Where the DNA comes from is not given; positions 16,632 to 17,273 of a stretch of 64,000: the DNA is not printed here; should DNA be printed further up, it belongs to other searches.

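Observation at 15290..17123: Translationally coupled Hpt-STAS pair heading a co-directional run with a lipoprotein and a PepSY_TM protein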

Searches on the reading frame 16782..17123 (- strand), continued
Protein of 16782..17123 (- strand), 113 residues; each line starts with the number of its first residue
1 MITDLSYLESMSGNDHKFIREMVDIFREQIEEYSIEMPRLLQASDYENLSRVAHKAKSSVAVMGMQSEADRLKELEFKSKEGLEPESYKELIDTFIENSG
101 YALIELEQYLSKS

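Call 17: search_protein_families(library=pfam, proteins=[L075:16582-17589:-, L075:17595-19715:-, L074:10834-11358:-, L068:8054-10342:+, L077:2303-4213:+, L063:10710-13304:-, L075:10775-14029:+, L068:10730-13420:-, L073:7354-7719:+, L073:7887-8435:+], max_evalue=0.0001)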
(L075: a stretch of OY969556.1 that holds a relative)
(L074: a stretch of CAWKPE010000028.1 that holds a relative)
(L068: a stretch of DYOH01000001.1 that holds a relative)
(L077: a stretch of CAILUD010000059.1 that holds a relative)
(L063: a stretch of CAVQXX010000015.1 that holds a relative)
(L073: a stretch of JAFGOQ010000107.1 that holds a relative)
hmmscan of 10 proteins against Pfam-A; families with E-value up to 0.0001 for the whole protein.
L075:16582-17589:- (335 aa): 2 families
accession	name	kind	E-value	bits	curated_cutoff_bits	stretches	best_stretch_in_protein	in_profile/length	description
PF00072.30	Response_reg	-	1.3e-31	109.5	30.2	1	11-123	1-111/111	Response regulator receiver domain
PF00512.31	HisKA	-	1.1e-09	38.6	26.9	1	173-224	1-52/66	His Kinase A (phospho-acceptor) domain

L075:17595-19715:- (706 aa): 6 families
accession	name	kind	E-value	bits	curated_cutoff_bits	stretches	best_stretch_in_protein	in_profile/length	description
PF02518.31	HATPase_c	-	2.4e-26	92.8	26.4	1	334-450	2-108/111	Histidine kinase-, DNA gyrase B-, and HSP90-like ATPase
PF00512.31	HisKA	-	6.8e-24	84.1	26.9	1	221-286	1-66/66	His Kinase A (phospho-acceptor) domain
PF08448.16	PAS_4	-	1.4e-19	70.8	23.1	1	78-189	1-109/110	PAS fold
PF00072.30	Response_reg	-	1.2e-18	67.7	30.2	1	479-586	1-106/111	Response regulator receiver domain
PF13426.13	PAS_9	-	1.6e-10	41.6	27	1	83-187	2-103/103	PAS domain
PF00989.32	PAS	-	1.8e-06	28.4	22.6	1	75-185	4-113/113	PAS fold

L074:10834-11358:- (174 aa): 1 family
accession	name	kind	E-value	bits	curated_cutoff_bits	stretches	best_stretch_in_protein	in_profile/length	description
PF00072.30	Response_reg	-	3.7e-29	101.6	30.2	1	14-125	1-110/111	Response regulator receiver domain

L068:8054-10342:+ (762 aa): 4 families
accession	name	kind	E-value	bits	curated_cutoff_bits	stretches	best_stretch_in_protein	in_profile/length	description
PF02518.31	HATPase_c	-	7.6e-26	91.2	26.4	1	374-489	1-110/111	Histidine kinase-, DNA gyrase B-, and HSP90-like ATPase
PF00512.31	HisKA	-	1.2e-21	77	26.9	1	263-327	2-66/66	His Kinase A (phospho-acceptor) domain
PF00072.30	Response_reg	-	4.9e-21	75.4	30.2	1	516-628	1-110/111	Response regulator receiver domain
PF01627.28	Hpt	-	3.1e-09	37.4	24.6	1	669-747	1-81/84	Hpt domain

L077:2303-4213:+ (636 aa): 5 families
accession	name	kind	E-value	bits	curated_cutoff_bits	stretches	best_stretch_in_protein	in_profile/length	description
PF02518.31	HATPase_c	-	6.1e-30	104.4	26.4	1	368-482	1-109/111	Histidine kinase-, DNA gyrase B-, and HSP90-like ATPase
PF00072.30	Response_reg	-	8.6e-28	97.2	30.2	1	514-628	1-110/111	Response regulator receiver domain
PF00512.31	HisKA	-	1.6e-19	70.1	26.9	1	257-321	2-66/66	His Kinase A (phospho-acceptor) domain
PF17152.10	CHASE8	-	1.1e-14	55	27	1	46-109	5-68/102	Periplasmic sensor domain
PF00672.30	HAMP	-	4.9e-11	43.2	25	1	189-237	5-52/53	HAMP domain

L063:10710-13304:- (864 aa): 20 families
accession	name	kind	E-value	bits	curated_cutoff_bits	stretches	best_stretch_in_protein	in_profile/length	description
PF07724.20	AAA_2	-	1.4e-71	240.4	27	1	594-764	1-165/166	AAA domain (Cdc48 subfamily)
PF17871.7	AAA_lid_9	-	4.1e-36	123.5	22.8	1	342-438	3-99/104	AAA lid domain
PF00004.35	AAA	-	3.7e-25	89.3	21.2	2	201-334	2-126/131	ATPase family associated with various cellular activities (AAA)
PF10431.15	ClpB_D2-small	-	8.9e-25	87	21.9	1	771-851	1-81/81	C-terminal, D2-small domain, of ClpB protein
PF02861.25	Clp_N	-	1.7e-23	82.9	20.7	2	17-67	1-51/53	Clp amino terminal domain, pathogenicity island component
PF07728.20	AAA_5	-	6.8e-20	71.9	22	1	599-720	2-125/139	AAA domain (dynein-related subfamily)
PF13191.12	AAA_16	-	8.5e-14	52.8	32.6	1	178-279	2-142/167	AAA ATPase domain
PF00158.32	Sigma54_activat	-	3.6e-11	43.5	20.2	1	598-700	24-125/168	Sigma-54 interaction domain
PF13401.12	AAA_22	-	2.4e-10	41.3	27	0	598-694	7-110/130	AAA domain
PF20720.3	nSTAND3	-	6.7e-08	32.8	27.2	0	186-223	8-43/155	Novel STAND NTPase 3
PF13173.12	AAA_14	-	1.2e-07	32.3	27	0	202-283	7-76/129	AAA domain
PF13238.12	AAA_18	-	8.3e-07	29.9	29.4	0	602-627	4-32/128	AAA domain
PF01695.23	IstB_IS21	-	8.8e-07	29.1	24.1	0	194-263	89-154/238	IstB-like ATP binding protein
PF01078.27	Mg_chelatase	-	1.5e-06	28.2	20.3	0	183-238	9-63/207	Magnesium chelatase, subunit ChlI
PF05621.17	TniB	-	1.5e-05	24.9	22.4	0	187-336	25-184/189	Bacterial TniB protein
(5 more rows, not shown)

L075:10775-14029:+ (1084 aa): 8 families
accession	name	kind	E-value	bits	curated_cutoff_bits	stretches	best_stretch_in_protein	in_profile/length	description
PF07676.18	PD40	-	4.1e-35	119.4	20.9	2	348-384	2-38/38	WD40-like Beta Propeller Repeat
PF03572.23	Peptidase_S41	-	1.4e-23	83.7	24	1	885-1041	2-165/165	Peptidase family S41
PF14684.11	Tricorn_C1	-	1.9e-23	82.6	24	1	686-742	3-59/59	Tricorn protease C1 domain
PF14685.13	PDZ_Tricorn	-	2.3e-22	79.2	25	1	765-855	1-88/88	Tricorn protease PDZ domain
PF00930.27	DPPIV_N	-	2.3e-11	43.5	22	0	309-510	41-258/354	Dipeptidyl peptidase IV (DPP IV) N-terminal region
PF25174.1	Beta-prop_THOC3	-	2e-09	37.3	305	1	360-508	7-149/272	THOC3 beta-propeller domain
PF24817.1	WD40_WDHD1_1st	-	3.4e-05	23.6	109.9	0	308-421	173-285/291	WDHD1 first WD40 domain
PF23414.1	Beta-prop_EML_2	-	3.9e-05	23.6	90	0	313-452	38-171/266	Echinoderm microtubule-associated protein second beta-propeller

L068:10730-13420:- (896 aa): 8 families
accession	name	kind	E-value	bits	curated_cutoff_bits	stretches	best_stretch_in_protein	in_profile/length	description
PF02518.31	HATPase_c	-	1.8e-21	77.1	26.4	1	638-759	3-110/111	Histidine kinase-, DNA gyrase B-, and HSP90-like ATPase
PF13426.13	PAS_9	-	3.4e-18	66.3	27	1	405-505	2-102/103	PAS domain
PF08447.18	PAS_3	-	4.2e-18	65.8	25.6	1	287-376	2-89/89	PAS fold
PF13188.13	PAS_8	-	9.4e-17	60.7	21.8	1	395-436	2-44/65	PAS domain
PF00072.30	Response_reg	-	8.5e-15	55.3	30.2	1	781-889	2-108/111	Response regulator receiver domain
PF08448.16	PAS_4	-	2.2e-14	54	23.1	1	145-253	2-109/110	PAS fold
PF00989.32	PAS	-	1.1e-13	51.5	22.6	0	395-492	2-99/113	PAS fold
PF00512.31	HisKA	-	1.6e-08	34.9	26.9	1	532-592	4-63/66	His Kinase A (phospho-acceptor) domain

L073:7354-7719:+ (121 aa): 1 family
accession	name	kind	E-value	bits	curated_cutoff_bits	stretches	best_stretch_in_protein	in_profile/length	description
PF01627.28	Hpt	-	1.2e-08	35.5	24.6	1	26-91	1-66/84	Hpt domain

L073:7887-8435:+ (182 aa): 0 families

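Call 26: search_solved_structures(query=A1, max_evalue=0.1, show_alignments=2)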
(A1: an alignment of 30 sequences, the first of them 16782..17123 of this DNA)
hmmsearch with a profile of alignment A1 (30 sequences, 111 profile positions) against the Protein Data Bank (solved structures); distinct sequences matched with E-value up to 0.1: 12.
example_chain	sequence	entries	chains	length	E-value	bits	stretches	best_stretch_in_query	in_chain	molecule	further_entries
8pbw_B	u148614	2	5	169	1.1e-05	28.9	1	10-72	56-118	HPt domain-containing protein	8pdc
8rqj_B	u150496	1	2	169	1.1e-05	28.8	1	10-72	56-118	HPt domain-containing protein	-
8rqg_B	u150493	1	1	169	0.00029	24.3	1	10-72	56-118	Histidine-containing phosphotransfer protein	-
1c02_A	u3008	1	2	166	0.00039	23.9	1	4-77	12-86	PHOSPHOTRANSFERASE YPD1P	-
1qsp_A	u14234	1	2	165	0.0004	23.8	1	4-77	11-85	YPD1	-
1oxb_A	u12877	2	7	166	0.00041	23.8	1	4-77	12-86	Ypd1p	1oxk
2r25_A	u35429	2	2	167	0.00042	23.8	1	4-77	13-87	Phosphorelay intermediate protein YPD1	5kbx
1c03_A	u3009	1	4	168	0.00042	23.8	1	4-77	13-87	HYPOTHETICAL PROTEIN YDL235C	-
6m7w_A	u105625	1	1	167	0.00053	23.4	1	4-77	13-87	Phosphorelay intermediate protein YPD1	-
1wn0_A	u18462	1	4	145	0.03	17.8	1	13-70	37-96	histidine-containing phosphotransfer protein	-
4pac_A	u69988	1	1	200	0.05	17.1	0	12-93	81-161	Histidine-containing phosphotransfer protein 2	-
1y6d_A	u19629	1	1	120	0.075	16.5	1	19-83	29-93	Phosphorelay protein luxU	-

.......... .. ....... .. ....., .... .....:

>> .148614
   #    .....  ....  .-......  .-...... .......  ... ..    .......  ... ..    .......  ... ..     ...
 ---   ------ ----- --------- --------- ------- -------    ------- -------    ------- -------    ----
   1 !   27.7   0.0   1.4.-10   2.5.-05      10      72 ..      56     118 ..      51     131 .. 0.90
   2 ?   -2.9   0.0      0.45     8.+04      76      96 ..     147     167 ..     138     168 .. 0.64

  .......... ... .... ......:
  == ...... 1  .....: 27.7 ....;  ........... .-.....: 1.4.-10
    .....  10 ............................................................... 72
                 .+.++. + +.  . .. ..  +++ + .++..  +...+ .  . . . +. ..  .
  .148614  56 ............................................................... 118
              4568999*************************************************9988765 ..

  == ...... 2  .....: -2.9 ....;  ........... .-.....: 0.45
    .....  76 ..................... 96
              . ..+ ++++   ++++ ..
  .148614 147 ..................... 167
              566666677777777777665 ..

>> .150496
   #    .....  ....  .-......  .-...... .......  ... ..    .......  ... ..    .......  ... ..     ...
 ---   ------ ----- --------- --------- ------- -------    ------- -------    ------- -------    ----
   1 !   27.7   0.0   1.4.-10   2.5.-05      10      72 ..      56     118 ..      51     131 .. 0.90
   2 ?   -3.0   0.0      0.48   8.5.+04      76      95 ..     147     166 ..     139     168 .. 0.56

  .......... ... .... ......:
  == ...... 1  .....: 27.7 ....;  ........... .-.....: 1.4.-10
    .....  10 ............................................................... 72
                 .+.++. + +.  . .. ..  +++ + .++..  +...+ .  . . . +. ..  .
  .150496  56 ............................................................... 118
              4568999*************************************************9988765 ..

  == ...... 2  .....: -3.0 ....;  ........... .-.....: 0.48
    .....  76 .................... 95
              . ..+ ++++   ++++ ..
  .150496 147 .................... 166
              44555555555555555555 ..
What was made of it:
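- On Hpt phosphotransfer domain (PF01627): The profile aligns it to the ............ motif of PDB 8pbw and matches YPD1 (call 26).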

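Call 41: search_protein_representatives(alignment_id=A1)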
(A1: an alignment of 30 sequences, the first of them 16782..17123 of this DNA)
Query: 30 sequences, 111 profile positions. Proteins with E-value up to 0.001 (for the whole library): 4563; up to 1e-10: 566; up to 1e-30: 13. The best 150 are listed.
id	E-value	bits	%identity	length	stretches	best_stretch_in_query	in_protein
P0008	1.8e-50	186.0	-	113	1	1-110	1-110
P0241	4.1e-37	143.0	-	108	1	1-82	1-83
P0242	4.3e-35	136.5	-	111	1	1-109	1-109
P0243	9.4e-35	135.4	-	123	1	1-108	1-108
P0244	4.7e-34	133.1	-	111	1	1-108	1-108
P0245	5.1e-34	133.0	-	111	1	1-74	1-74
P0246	7.2e-34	132.5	-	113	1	1-110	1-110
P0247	4.3e-33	130.0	-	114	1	1-109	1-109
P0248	7.9e-33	129.2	-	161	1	1-110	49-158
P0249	1.1e-32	128.7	-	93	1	22-110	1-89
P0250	2.5e-31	124.4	-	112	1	1-110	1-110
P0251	3.3e-31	124.0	-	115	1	1-110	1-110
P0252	5.6e-31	123.2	-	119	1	1-110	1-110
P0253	1.3e-30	122.1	-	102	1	11-109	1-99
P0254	1.5e-30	121.9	-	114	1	1-110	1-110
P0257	4.4e-29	117.1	-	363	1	2-109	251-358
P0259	8.0e-29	116.3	-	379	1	3-110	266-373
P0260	1.4e-28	115.5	-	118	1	3-109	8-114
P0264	5.0e-28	113.7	-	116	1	4-110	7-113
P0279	1.9e-25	105.4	-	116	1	3-106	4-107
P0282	2.4e-25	105.1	-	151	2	1-84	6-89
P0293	1.0e-23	99.9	-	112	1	4-110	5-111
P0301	3.6e-23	98.1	-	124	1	4-109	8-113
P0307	6.0e-23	97.4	-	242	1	4-108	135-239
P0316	8.3e-22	93.7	-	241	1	2-110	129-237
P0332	5.2e-21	91.1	-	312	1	4-108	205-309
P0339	4.1e-20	88.2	-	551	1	4-108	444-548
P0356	8.4e-19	84.0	-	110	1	3-106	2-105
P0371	6.6e-18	81.1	-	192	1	2-91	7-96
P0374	1.3e-17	80.1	-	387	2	4-109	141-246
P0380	3.7e-17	78.7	-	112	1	3-108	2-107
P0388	1.0e-16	77.3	-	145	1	1-82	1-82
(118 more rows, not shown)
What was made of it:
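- On Hpt phosphotransfer domain (PF01627): 4563 library proteins match the family profile at E<=0.001 (call 41).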

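Call 42: search_protein_families(library=pfam, proteins=[P0371, P0374, P0307, P0316, P0257, P0259, P0332, P0339, P0282, P0388], max_evalue=0.001)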
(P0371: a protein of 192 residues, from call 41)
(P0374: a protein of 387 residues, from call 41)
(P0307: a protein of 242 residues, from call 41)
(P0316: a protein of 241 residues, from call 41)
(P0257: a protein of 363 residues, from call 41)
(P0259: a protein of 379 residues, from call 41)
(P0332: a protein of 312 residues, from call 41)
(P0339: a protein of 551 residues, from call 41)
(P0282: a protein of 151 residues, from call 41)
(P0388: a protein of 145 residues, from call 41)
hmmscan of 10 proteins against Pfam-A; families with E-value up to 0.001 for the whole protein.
P0371 (192 aa): 2 families
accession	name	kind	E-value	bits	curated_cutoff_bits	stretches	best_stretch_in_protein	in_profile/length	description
PF01627.28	Hpt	-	1.4e-08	35.3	24.6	1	26-94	1-68/84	Hpt domain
PF13385.13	Laminin_G_3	-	3.5e-07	30.9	27.6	1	100-139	112-150/151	Concanavalin A-like lectin/glucanases superfamily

P0374 (387 aa): 2 families
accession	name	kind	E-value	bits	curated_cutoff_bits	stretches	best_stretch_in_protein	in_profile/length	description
PF00072.30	Response_reg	-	7.2e-29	100.6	30.2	1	2-108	4-110/111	Response regulator receiver domain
PF01627.28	Hpt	-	1.1e-07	32.5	24.6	1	158-226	1-70/84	Hpt domain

P0307 (242 aa): 2 families
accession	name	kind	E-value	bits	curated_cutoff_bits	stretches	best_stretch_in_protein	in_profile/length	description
PF00072.30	Response_reg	-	5.4e-23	81.7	30.2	1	5-102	17-110/111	Response regulator receiver domain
PF01627.28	Hpt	-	1.4e-08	35.3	24.6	1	152-215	1-63/84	Hpt domain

P0316 (241 aa): 2 families
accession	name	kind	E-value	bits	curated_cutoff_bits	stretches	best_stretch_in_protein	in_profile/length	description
PF00072.30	Response_reg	-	1.9e-24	86.4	30.2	1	4-106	11-110/111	Response regulator receiver domain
PF01627.28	Hpt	-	1.1e-09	38.9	24.6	1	148-220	1-72/84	Hpt domain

P0257 (363 aa): 3 families
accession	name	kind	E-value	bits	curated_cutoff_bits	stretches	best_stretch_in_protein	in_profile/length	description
PF00072.30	Response_reg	-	9.6e-23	80.9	30.2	1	116-228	1-110/111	Response regulator receiver domain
PF02518.31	HATPase_c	-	4.7e-19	69.3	26.4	1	13-89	36-110/111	Histidine kinase-, DNA gyrase B-, and HSP90-like ATPase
PF01627.28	Hpt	-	8.8e-09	35.9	24.6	1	270-342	1-72/84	Hpt domain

P0259 (379 aa): 4 families
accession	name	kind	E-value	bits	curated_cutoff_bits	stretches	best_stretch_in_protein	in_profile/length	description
PF00072.30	Response_reg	-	5e-29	101.2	30.2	1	136-249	1-110/111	Response regulator receiver domain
PF02518.31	HATPase_c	-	4.8e-25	88.6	26.4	1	2-103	12-107/111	Histidine kinase-, DNA gyrase B-, and HSP90-like ATPase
PF01627.28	Hpt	-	6.5e-09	36.3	24.6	1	284-371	1-76/84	Hpt domain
PF23198.2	PDE8A_N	-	0.00038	20.8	29.6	0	134-231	13-110/147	PDE8A-like, N-terminal domain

P0332 (312 aa): 3 families
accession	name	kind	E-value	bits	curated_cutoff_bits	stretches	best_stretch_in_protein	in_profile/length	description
PF00072.30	Response_reg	-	5.7e-27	94.5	30.2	1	63-175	1-110/111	Response regulator receiver domain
PF01627.28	Hpt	-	8.4e-09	36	24.6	1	222-282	1-60/84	Hpt domain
PF23198.2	PDE8A_N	-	0.00046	20.6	29.6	0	60-153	9-103/147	PDE8A-like, N-terminal domain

P0339 (551 aa): 5 families
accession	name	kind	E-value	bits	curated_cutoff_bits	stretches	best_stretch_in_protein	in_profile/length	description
PF00072.30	Response_reg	-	8.2e-26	90.8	30.2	1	299-411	1-110/111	Response regulator receiver domain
PF02518.31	HATPase_c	-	1.8e-25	90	26.4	1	157-270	1-108/111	Histidine kinase-, DNA gyrase B-, and HSP90-like ATPase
PF00512.31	HisKA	-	7.1e-25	87.3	26.9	1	46-110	2-66/66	His Kinase A (phospho-acceptor) domain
PF01627.28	Hpt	-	4.3e-07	30.5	24.6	1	461-517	1-57/84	Hpt domain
PF00672.30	HAMP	-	0.0006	20.5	25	0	2-26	28-52/53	HAMP domain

P0282 (151 aa): 1 family
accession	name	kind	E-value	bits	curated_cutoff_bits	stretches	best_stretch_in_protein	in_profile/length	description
PF01627.28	Hpt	-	3.5e-08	34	24.6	1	26-83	1-59/84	Hpt domain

P0388 (145 aa): 1 family
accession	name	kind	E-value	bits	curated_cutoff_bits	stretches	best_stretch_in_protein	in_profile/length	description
PF01627.28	Hpt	-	7.8e-07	29.7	24.6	1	22-83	2-60/84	Hpt domain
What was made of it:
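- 16782..17123 (-): Stand-alone Hpt (histidine phosphotransfer) protein, 113 aa, phospho-accepting His54 in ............. The nearest non-orthologous relatives are Hpt domains of HisKA-HATPase-REC-Hpt kinases (calls 17, 42).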

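Call 43: find_encoding_contigs(protein=P0260, flank=4000, max_places=4)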
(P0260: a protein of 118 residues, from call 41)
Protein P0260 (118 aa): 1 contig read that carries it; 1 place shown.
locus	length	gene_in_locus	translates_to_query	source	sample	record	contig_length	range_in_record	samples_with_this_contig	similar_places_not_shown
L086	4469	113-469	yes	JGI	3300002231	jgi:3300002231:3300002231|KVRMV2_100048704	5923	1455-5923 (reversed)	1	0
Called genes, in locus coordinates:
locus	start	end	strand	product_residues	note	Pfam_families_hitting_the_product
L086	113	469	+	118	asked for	PF01627:Hpt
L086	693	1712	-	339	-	-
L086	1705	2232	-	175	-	PF13521:AAA_28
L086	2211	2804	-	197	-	PF04973:NMN_transporter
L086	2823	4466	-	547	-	PF22694:CtpB_N-like, PF13180:PDZ_2, PF17820:PDZ_6 (weak), PF03572:Peptidase_S41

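Call 44: find_encoding_contigs(protein=P0264, flank=5000, max_places=4)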
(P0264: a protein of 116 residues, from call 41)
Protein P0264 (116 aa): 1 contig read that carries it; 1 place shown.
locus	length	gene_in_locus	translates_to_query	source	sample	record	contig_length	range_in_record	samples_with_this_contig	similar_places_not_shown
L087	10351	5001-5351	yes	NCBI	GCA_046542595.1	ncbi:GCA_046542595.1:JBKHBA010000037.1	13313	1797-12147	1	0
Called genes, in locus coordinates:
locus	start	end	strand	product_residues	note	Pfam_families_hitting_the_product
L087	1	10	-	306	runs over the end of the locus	PF00389:2-Hacid_dh, PF02826:2-Hacid_dh_C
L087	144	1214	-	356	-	PF00266:Aminotran_5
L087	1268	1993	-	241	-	PF04029:2-ph_phosp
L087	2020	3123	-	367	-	PF01571:GCV_T, PF08669:GCV_T_C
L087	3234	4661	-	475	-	PF07719:TPR_2 (faint), PF13414:TPR_11 (faint), PF07676:PD40 (faint)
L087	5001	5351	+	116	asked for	PF01627:Hpt (weak)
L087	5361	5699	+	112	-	PF01740:STAS, PF13466:STAS_2 (weak)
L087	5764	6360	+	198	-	PF01613:Flavin_Reduct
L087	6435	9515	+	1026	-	PF05099:TerB (weak), PF00005:ABC_tran, PF19055:ABC2_membrane_7 (faint), PF01061:ABC2_membrane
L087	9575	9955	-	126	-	PF09345:SiaC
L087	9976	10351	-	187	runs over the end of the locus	PF19788:DUF6272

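Call 45: find_encoding_contigs(protein=P0279, flank=5000, max_places=4)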
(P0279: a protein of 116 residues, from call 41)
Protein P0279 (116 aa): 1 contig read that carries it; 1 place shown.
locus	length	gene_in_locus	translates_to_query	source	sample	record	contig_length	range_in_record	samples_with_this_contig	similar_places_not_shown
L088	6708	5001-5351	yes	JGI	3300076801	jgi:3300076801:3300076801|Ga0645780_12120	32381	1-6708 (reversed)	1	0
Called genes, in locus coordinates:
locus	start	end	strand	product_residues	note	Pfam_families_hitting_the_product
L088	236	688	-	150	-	-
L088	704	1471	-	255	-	-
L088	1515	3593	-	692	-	PF07719:TPR_2 (faint), PF14559:TPR_19 (faint), PF07676:PD40 (faint), PF00691:OmpA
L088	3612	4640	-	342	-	PF07719:TPR_2 (faint), PF13424:TPR_12 (faint), PF13432:TPR_16 (faint), PF13181:TPR_8 (faint), PF13371:TPR_9 (faint), PF14559:TPR_19 (faint), PF00515:TPR_1 (faint), PF13414:TPR_11 (weak), +2 more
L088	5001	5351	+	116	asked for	PF01627:Hpt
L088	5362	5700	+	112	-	PF01740:STAS, PF13466:STAS_2 (weak)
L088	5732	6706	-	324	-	?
